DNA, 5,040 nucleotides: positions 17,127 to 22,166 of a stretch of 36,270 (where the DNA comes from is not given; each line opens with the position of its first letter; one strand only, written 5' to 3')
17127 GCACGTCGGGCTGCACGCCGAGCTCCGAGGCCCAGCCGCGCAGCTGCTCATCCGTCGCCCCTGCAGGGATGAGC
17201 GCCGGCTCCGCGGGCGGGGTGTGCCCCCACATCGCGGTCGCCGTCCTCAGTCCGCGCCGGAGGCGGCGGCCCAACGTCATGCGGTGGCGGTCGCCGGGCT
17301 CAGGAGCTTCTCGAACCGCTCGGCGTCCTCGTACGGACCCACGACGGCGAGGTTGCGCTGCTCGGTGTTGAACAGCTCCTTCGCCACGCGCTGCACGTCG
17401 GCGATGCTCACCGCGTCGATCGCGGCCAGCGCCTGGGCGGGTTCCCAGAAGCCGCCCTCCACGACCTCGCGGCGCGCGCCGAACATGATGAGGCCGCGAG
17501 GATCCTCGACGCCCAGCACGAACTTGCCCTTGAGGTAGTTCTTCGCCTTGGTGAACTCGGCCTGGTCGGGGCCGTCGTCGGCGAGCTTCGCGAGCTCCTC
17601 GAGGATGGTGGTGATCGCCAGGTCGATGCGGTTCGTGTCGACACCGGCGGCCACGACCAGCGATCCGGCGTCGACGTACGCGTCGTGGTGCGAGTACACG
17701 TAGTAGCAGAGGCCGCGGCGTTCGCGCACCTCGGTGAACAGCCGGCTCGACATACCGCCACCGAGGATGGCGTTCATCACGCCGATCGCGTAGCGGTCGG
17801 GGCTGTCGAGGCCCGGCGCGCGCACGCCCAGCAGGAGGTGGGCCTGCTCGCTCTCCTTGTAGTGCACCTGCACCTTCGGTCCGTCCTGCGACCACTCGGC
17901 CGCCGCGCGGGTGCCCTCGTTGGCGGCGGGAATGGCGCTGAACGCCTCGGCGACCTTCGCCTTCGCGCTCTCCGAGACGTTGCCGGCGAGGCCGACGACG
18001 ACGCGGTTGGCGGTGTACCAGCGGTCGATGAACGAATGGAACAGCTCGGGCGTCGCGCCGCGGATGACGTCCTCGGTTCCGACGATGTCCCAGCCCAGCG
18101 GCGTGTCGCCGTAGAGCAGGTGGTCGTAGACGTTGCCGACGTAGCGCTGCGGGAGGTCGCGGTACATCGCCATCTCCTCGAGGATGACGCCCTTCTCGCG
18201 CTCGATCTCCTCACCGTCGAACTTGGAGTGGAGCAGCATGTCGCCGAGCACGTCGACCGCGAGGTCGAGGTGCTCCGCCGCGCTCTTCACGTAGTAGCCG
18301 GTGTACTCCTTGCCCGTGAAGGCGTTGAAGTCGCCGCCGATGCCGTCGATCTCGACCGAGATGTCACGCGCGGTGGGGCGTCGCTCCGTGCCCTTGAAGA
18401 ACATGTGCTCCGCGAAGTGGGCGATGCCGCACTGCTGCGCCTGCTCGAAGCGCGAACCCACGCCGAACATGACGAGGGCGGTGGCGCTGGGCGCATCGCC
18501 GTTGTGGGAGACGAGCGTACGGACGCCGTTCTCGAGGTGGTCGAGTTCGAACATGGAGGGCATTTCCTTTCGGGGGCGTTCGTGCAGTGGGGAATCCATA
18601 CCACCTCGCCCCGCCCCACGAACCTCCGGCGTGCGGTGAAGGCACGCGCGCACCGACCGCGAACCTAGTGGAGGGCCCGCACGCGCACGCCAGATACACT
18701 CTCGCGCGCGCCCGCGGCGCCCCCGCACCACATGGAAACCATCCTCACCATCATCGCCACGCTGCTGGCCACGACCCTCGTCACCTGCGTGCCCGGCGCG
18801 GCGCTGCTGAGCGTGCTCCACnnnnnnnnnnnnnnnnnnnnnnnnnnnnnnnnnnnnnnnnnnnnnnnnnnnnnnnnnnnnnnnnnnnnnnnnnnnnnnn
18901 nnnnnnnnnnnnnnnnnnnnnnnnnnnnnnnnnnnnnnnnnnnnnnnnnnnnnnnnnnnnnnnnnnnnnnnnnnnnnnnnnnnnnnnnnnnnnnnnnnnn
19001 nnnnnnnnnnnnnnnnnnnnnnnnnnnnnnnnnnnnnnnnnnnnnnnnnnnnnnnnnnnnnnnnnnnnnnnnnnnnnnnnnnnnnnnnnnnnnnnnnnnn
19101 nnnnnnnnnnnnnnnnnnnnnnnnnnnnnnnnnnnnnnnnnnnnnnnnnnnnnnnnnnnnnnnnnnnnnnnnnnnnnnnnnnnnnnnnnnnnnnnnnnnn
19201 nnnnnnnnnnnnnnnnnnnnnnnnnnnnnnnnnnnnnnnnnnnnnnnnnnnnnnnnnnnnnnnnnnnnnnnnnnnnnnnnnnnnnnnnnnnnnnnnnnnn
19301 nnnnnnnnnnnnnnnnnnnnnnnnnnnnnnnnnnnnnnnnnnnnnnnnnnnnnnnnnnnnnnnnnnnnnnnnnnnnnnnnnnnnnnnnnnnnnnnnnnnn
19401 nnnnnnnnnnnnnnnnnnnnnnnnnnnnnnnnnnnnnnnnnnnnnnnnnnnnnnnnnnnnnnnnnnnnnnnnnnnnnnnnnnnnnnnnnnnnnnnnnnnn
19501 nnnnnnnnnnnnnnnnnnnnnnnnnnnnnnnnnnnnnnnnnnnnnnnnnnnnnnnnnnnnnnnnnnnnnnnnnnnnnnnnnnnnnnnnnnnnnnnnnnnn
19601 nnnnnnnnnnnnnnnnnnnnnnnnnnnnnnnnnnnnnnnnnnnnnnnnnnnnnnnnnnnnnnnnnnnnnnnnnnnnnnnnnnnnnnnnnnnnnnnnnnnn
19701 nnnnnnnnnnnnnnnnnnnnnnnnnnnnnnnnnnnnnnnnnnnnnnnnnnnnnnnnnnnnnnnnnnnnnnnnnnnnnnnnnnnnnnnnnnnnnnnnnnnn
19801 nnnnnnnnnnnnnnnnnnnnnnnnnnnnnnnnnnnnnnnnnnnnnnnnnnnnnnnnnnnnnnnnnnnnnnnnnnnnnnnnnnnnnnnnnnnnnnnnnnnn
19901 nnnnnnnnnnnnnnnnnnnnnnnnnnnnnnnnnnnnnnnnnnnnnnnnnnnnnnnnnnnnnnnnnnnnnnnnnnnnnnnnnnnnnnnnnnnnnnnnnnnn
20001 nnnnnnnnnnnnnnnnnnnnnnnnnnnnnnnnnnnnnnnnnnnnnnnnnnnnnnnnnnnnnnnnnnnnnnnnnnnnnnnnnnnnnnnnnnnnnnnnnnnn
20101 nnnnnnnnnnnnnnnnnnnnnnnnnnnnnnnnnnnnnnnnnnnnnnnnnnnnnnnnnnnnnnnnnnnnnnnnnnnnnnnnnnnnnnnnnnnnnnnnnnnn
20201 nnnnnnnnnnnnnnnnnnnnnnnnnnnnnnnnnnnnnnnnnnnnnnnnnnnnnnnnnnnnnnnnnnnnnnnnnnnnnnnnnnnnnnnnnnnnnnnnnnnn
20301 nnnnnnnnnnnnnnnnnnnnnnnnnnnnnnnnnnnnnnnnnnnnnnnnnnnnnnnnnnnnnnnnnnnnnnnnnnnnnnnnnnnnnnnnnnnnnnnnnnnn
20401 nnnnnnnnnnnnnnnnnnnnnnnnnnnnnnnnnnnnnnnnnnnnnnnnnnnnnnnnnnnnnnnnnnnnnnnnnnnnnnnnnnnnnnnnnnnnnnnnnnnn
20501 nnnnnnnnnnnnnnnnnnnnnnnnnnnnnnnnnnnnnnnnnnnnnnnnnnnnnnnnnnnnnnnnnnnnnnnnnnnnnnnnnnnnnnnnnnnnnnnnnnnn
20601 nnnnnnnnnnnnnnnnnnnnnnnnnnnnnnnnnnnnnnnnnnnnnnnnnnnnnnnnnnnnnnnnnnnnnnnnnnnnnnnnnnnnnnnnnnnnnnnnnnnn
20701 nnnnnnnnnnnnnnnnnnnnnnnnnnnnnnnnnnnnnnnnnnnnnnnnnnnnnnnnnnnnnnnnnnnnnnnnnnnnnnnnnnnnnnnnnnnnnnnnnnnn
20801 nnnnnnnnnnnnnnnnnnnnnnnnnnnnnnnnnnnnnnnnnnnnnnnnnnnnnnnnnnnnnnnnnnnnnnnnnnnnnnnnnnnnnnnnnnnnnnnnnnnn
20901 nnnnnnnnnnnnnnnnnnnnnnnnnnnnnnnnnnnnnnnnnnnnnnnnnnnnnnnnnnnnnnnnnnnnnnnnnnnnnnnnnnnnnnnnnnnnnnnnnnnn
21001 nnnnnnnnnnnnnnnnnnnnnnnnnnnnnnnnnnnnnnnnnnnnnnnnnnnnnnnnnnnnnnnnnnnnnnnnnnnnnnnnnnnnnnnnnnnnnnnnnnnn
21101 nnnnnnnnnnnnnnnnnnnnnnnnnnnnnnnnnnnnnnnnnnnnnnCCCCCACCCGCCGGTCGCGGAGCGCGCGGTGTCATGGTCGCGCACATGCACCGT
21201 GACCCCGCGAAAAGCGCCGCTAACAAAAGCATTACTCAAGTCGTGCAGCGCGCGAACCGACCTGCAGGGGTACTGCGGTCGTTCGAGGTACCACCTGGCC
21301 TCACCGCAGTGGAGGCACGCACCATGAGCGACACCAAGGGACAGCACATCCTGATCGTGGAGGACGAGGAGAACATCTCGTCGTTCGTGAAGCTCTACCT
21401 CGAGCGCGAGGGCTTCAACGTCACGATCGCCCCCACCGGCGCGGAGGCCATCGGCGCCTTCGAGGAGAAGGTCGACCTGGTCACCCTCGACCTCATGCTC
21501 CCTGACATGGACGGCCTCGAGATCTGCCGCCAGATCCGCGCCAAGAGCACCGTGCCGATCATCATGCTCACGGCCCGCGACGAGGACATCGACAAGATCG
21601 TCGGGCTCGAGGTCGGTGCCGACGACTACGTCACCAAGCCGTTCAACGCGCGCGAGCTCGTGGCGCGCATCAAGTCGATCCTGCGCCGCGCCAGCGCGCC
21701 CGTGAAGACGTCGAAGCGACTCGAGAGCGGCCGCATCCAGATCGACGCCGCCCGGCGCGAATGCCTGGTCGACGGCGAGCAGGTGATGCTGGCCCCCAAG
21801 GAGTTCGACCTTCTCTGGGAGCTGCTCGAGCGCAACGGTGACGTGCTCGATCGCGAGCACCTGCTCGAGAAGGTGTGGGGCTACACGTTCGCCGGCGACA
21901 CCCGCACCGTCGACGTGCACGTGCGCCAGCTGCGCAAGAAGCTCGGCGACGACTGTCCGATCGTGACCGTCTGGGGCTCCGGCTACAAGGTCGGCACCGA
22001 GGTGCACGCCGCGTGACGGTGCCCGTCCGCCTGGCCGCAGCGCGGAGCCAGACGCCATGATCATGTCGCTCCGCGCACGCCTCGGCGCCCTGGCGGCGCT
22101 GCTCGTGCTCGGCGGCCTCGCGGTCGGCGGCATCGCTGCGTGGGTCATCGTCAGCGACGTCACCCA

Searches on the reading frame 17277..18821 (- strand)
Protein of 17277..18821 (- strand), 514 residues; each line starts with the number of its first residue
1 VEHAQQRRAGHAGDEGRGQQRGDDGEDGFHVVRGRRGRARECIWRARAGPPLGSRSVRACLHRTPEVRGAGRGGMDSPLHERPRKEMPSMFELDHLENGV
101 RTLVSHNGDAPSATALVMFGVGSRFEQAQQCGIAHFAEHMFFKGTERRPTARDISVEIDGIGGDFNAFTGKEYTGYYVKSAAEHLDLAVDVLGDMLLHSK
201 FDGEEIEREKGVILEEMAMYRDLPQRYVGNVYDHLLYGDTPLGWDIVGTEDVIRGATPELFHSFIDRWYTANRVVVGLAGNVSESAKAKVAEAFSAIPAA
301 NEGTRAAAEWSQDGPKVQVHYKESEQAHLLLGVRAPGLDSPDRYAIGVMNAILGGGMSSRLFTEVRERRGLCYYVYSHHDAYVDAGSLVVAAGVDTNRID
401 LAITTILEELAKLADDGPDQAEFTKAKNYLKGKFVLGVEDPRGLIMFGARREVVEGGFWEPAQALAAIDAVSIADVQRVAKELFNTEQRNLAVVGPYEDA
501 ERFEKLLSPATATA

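Call 15: search_protein_families(library=pfam, proteins=[window:17277-18821:-], max_evalue=0.001)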
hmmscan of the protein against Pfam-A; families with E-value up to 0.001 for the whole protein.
window:17277-18821:- (514 aa): 2 families
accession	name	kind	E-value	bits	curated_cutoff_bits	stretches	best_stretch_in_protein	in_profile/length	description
PF05193.26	Peptidase_M16_C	-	2.6e-42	145.2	23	1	257-429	3-180/181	Peptidase M16 inactive domain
PF00675.25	Peptidase_M16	-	1.7e-33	116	22.3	1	103-249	3-148/149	Insulinase (Peptidase family M16)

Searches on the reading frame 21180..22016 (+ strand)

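Call 15: search_protein_families(library=pfam, proteins=[window:21180-22016:+], max_evalue=0.001)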
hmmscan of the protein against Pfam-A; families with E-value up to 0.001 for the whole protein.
window:21180-22016:+ (278 aa): 3 families
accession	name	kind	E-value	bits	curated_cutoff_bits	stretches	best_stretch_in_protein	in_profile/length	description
PF00072.30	Response_reg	-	1.3e-30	106.2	30.2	1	57-165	1-111/111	Response regulator receiver domain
PF00486.34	Trans_reg_C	-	6.3e-26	90.7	26.2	1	199-270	1-76/77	Transcriptional regulatory protein, C terminal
PF23198.2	PDE8A_N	-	3.5e-05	24.2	29.6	1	53-125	9-83/147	PDE8A-like, N-terminal domain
